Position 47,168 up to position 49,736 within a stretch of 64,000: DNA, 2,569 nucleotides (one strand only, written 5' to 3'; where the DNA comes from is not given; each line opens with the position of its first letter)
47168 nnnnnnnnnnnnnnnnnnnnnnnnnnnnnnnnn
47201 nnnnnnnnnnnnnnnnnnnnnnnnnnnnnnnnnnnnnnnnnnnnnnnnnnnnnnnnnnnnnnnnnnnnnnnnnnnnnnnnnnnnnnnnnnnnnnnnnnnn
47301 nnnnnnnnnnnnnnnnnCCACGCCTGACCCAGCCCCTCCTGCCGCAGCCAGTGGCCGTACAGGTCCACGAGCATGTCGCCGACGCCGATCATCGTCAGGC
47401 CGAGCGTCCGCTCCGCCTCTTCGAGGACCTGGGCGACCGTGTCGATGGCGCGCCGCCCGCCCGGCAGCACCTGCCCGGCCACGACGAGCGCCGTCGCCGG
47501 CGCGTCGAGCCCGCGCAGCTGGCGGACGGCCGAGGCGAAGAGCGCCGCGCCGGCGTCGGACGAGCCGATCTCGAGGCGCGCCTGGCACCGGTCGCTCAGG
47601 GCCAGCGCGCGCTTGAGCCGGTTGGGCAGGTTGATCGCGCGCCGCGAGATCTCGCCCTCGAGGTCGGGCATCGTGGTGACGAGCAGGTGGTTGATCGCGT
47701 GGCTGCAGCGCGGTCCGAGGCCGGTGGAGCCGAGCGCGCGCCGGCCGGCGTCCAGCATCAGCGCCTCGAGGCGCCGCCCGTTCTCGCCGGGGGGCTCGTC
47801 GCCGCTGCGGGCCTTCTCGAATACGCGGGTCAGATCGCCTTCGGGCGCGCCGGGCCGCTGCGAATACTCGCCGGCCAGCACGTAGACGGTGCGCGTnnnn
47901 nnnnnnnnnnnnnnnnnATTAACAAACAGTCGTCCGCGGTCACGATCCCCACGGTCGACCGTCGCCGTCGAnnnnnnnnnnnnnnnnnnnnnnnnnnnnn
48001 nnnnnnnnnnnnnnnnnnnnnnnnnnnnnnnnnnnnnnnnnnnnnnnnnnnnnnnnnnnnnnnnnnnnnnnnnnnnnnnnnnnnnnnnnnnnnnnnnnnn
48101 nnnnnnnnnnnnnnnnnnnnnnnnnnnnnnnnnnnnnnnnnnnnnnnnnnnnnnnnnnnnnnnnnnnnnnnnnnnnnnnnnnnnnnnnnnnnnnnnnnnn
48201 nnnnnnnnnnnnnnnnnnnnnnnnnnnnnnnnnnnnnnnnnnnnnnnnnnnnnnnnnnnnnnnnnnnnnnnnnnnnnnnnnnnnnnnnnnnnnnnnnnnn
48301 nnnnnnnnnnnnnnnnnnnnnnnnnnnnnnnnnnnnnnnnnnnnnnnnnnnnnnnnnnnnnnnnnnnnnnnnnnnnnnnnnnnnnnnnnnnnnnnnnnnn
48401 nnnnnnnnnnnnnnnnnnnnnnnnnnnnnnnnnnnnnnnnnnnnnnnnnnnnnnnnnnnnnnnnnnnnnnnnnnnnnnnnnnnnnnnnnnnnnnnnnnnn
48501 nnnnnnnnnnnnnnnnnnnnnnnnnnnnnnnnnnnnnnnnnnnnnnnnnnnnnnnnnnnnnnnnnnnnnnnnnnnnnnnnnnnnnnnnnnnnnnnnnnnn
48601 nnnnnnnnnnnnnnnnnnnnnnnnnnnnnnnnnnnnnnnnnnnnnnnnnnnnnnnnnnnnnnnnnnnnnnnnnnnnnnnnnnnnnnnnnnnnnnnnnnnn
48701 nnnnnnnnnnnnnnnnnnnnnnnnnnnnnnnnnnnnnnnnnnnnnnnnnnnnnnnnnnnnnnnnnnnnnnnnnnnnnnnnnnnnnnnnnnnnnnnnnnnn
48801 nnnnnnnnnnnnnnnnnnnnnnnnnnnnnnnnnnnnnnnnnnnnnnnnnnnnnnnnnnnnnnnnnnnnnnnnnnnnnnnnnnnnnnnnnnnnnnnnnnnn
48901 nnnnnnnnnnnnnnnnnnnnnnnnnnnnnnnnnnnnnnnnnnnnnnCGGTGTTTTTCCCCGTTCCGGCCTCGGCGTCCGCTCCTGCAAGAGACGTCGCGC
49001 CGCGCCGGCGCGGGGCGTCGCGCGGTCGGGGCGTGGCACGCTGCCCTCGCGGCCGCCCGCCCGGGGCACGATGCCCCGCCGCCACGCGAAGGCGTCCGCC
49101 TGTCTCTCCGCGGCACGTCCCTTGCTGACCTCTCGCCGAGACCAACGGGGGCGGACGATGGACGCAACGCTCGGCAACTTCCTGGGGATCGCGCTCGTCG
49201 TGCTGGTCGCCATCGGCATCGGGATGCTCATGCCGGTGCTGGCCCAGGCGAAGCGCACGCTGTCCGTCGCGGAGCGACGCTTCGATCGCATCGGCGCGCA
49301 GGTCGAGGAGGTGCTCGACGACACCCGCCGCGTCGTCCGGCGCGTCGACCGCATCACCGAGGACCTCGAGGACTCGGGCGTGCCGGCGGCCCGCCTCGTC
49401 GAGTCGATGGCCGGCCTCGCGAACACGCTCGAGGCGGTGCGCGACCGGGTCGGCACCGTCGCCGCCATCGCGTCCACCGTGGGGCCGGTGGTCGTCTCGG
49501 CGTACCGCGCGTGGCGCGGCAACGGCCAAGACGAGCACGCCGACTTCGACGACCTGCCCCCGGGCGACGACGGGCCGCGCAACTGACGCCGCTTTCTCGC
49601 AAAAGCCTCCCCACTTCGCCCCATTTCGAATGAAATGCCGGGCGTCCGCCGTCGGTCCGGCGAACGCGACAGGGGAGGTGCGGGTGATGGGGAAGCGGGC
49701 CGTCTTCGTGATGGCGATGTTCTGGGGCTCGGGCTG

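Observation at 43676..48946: Operon: Ddl-like ATP-grasp ligase, then a 1087-aa thiolase-like multidomain protein, then a Big_2 lipoprotein. Possible small-molecule or lipid-modification pathway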

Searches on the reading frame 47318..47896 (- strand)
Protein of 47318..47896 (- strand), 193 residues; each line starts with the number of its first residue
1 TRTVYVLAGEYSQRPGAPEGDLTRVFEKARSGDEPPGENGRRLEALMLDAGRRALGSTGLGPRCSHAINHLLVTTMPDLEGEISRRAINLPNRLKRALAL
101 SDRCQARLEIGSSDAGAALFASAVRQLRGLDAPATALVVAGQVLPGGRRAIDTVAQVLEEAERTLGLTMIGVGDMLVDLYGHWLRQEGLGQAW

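Call 60: search_solved_structures(query=A4, max_evalue=10, show_alignments=4)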
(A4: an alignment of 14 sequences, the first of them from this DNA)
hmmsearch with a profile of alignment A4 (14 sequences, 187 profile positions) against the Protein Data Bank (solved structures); distinct sequences matched with E-value up to 10: 0.
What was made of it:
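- Tried and rejected: A profile of the N-terminal half alone (alignment A4) found nothing even at E<=10 (call 60).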

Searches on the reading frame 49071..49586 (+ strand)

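Call 5: search_protein_families(library=pfam, proteins=[window:49071-49586:+], max_evalue=0.01)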
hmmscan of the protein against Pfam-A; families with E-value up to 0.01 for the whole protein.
window:49071-49586:+ (171 aa): 1 family
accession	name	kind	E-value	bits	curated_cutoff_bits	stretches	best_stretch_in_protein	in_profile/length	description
PF06103.16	DUF948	-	4.3e-07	30.5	37.2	1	38-122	6-86/89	Bacterial protein of unknown function (DUF948)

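Call 6: search_protein_families(library=ncbifam, proteins=[window:49071-49586:+], max_evalue=0.01)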
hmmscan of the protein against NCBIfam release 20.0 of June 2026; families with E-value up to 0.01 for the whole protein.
window:49071-49586:+ (171 aa): 0 families
